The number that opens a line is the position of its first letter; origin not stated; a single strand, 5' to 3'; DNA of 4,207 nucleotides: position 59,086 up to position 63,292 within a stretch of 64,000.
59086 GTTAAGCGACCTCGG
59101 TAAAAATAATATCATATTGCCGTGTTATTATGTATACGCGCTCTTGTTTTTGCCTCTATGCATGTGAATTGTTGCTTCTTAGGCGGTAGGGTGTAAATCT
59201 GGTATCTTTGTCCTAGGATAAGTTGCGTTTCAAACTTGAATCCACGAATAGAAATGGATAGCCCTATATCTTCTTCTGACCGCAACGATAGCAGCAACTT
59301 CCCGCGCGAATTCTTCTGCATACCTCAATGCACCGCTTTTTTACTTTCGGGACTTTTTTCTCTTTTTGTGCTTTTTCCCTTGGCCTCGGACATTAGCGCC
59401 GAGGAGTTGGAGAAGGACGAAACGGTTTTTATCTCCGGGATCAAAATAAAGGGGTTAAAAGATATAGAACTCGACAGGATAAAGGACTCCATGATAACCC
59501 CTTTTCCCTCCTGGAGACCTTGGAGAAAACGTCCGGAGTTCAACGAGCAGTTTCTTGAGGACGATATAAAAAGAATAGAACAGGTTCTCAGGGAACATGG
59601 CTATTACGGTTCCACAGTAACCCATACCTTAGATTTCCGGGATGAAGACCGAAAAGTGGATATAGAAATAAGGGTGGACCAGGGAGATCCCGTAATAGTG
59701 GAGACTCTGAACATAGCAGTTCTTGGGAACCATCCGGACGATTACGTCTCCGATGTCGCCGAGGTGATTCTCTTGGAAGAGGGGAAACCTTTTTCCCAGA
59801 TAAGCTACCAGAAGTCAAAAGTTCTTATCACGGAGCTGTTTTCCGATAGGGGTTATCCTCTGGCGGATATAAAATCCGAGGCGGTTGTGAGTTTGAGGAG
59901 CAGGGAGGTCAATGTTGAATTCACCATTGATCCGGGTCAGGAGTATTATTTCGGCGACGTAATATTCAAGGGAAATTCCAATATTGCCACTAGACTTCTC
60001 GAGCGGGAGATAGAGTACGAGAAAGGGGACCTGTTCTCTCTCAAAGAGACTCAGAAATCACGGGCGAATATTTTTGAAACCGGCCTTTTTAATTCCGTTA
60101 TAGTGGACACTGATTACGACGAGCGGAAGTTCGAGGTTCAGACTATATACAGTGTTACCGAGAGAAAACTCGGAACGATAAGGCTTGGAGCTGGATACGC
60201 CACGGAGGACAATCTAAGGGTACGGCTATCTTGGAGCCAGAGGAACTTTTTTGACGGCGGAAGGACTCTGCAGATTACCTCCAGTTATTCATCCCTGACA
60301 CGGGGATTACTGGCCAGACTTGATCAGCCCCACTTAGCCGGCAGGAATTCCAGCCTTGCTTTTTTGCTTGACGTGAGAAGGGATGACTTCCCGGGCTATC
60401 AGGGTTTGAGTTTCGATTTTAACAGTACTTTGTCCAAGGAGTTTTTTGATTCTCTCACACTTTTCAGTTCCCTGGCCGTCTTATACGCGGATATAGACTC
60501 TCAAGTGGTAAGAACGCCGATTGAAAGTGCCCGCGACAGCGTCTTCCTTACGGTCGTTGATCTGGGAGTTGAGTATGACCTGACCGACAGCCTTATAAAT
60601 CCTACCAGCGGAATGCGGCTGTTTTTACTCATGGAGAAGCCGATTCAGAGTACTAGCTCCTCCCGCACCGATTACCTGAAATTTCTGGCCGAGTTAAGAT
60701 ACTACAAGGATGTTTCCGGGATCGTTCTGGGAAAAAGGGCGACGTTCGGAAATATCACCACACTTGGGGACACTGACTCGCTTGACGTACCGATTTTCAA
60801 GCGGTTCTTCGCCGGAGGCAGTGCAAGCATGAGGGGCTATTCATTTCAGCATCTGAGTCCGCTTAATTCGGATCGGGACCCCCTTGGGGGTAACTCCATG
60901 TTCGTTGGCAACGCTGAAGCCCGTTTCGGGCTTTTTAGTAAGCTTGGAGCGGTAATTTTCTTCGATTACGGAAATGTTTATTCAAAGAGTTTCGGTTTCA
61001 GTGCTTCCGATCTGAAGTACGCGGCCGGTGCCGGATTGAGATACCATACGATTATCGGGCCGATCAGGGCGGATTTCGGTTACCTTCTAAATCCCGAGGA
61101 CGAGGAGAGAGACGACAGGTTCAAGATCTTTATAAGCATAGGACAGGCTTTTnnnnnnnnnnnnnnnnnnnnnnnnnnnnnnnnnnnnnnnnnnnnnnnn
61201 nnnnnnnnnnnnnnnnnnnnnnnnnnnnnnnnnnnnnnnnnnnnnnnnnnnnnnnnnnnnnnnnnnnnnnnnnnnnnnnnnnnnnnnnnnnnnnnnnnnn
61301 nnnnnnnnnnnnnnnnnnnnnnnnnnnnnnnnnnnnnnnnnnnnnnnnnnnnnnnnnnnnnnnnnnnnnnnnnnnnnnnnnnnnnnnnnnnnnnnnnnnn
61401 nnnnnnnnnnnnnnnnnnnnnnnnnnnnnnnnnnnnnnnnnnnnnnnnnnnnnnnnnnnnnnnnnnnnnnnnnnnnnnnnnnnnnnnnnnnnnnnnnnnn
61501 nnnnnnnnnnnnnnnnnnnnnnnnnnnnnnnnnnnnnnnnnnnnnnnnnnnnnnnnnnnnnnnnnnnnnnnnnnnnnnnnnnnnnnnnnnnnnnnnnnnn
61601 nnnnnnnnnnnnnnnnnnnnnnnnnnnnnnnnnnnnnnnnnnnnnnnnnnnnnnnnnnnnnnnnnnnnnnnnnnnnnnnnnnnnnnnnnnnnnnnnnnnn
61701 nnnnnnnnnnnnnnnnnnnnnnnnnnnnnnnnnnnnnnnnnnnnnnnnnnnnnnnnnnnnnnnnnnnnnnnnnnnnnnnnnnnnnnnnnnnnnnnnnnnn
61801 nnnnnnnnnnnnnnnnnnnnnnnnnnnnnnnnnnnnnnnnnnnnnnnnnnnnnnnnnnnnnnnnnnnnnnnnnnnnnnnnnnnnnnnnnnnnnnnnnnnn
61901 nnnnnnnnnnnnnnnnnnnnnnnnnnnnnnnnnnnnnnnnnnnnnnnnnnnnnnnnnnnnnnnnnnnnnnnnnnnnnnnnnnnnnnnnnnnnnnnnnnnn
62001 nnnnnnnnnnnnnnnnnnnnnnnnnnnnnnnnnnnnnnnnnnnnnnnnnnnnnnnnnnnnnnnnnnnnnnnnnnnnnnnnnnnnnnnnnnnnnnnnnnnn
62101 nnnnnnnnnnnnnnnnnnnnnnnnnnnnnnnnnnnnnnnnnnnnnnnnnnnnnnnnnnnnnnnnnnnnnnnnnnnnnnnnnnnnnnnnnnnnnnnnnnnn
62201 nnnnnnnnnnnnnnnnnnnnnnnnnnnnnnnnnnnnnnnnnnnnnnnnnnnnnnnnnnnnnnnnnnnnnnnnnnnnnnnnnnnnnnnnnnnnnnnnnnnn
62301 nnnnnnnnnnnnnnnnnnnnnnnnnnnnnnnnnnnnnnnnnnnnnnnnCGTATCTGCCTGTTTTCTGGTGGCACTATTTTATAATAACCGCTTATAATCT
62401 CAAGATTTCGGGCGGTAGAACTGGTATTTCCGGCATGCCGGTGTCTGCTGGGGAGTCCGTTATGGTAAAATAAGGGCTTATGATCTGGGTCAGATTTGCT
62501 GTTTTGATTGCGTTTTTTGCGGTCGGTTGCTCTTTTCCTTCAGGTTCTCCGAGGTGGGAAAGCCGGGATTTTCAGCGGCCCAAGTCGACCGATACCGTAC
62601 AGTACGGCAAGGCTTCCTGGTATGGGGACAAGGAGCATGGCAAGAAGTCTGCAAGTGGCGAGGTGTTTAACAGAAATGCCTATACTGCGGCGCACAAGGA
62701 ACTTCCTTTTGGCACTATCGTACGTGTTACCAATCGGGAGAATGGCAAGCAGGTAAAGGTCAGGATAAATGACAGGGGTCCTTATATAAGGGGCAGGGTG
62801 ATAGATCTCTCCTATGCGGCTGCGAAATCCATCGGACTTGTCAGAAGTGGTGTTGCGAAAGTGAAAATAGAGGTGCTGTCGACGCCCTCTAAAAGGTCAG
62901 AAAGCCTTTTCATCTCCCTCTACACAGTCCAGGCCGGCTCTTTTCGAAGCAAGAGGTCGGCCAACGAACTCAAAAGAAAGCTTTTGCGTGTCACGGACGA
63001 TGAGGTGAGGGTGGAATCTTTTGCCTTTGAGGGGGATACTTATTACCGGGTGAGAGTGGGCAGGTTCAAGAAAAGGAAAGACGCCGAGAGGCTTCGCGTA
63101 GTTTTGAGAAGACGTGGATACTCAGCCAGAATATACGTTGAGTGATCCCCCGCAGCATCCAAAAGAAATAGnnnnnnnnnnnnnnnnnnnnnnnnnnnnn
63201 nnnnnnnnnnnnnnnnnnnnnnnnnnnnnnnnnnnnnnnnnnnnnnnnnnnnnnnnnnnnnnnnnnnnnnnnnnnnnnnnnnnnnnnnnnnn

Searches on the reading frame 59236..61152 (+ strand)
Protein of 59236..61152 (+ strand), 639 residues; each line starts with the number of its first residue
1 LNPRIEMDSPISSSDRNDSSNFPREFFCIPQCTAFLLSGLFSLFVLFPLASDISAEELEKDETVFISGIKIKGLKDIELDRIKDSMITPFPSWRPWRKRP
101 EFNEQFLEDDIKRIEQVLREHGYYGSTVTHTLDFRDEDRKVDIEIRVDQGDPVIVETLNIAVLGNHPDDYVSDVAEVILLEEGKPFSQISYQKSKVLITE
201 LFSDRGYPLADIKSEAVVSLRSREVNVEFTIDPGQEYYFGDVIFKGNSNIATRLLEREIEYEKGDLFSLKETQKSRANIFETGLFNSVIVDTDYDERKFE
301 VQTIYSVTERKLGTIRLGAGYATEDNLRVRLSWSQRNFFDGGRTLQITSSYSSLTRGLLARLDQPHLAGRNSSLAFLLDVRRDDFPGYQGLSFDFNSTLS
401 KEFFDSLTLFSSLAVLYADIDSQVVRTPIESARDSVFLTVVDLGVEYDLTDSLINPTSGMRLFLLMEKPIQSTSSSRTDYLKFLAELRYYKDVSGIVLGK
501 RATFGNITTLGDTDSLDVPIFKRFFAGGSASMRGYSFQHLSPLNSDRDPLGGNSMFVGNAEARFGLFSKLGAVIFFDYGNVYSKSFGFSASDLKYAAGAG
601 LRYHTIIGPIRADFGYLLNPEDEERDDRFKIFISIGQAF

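Call 10: search_protein_families(library=ncbifam, proteins=[window:59236-61152:+], max_evalue=0.001)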
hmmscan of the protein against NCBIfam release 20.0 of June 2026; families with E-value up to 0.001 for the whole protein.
window:59236-61152:+ (639 aa): 7 families
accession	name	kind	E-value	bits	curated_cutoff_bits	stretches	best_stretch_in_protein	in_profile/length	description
TIGR03303.1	OM_YaeT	equivalog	2.1e-80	271.1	297.15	1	61-633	147-737/741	outer membrane protein assembly factor BamA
NF047950.2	ATportTamA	equivalog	2.2e-56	191.6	625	1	105-637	49-567/569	autotransporter assembly complex protein TamA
NF052279.1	lipo_TamL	exception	1.4e-30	106.4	400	3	479-629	560-727/747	translocation and assembly module lipoprotein TamL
NF008287.0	PRK11067.1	subfamily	2.7e-24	85.5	1181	1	102-352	214-463/802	outer membrane protein assembly factor BamA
NF047779.1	Omp85_fam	subfamily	2.7e-13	50.2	200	1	436-639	222-423/423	Omp85 family outer membrane protein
NF058613.1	OMPAssmBamADein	equivalog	5e-05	21.4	1050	0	242-348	411-520/857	outer membrane protein assembly factor BamA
TIGR00992.1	3a0901s03IAP75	subfamily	0.0001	20.7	1163.25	0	184-297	218-334/718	IAP75 family chloroplast envelope protein translocase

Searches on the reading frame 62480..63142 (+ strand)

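Call 10: search_protein_families(library=ncbifam, proteins=[window:62480-63142:+], max_evalue=0.001)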
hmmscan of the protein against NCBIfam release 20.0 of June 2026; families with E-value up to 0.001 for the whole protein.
window:62480-63142:+ (221 aa): 6 families
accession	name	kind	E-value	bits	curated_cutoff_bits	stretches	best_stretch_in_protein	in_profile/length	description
TIGR00413.1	rlpA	subfamily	1.2e-47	162.5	82.15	1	43-213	1-168/208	septal ring lytic transglycosylase RlpA family protein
NF047735.1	MPL36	exception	7.5e-43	147.3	430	2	35-136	86-187/305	RlpA family plasminogen-binding lipoprotein MPL36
NF007953.1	PRK10672.1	equivalog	5e-34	118.4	201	1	40-134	77-169/362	endolytic peptidoglycan transglycosylase RlpA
TIGR02223.1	ftsN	equivalog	2.8e-07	30.4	107.65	1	136-218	221-296/299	cell division protein FtsN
NF041144.1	expansin_EXLX1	subfamily_domain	0.00011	21.5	100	1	77-138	40-100/194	expansin EXLX1 family cellulose-binding protein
NF041659.1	Papain_Inhib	equivalog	0.00073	19.5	150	0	74-124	77-127/130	cysteine/serine endopeptidase inhibitor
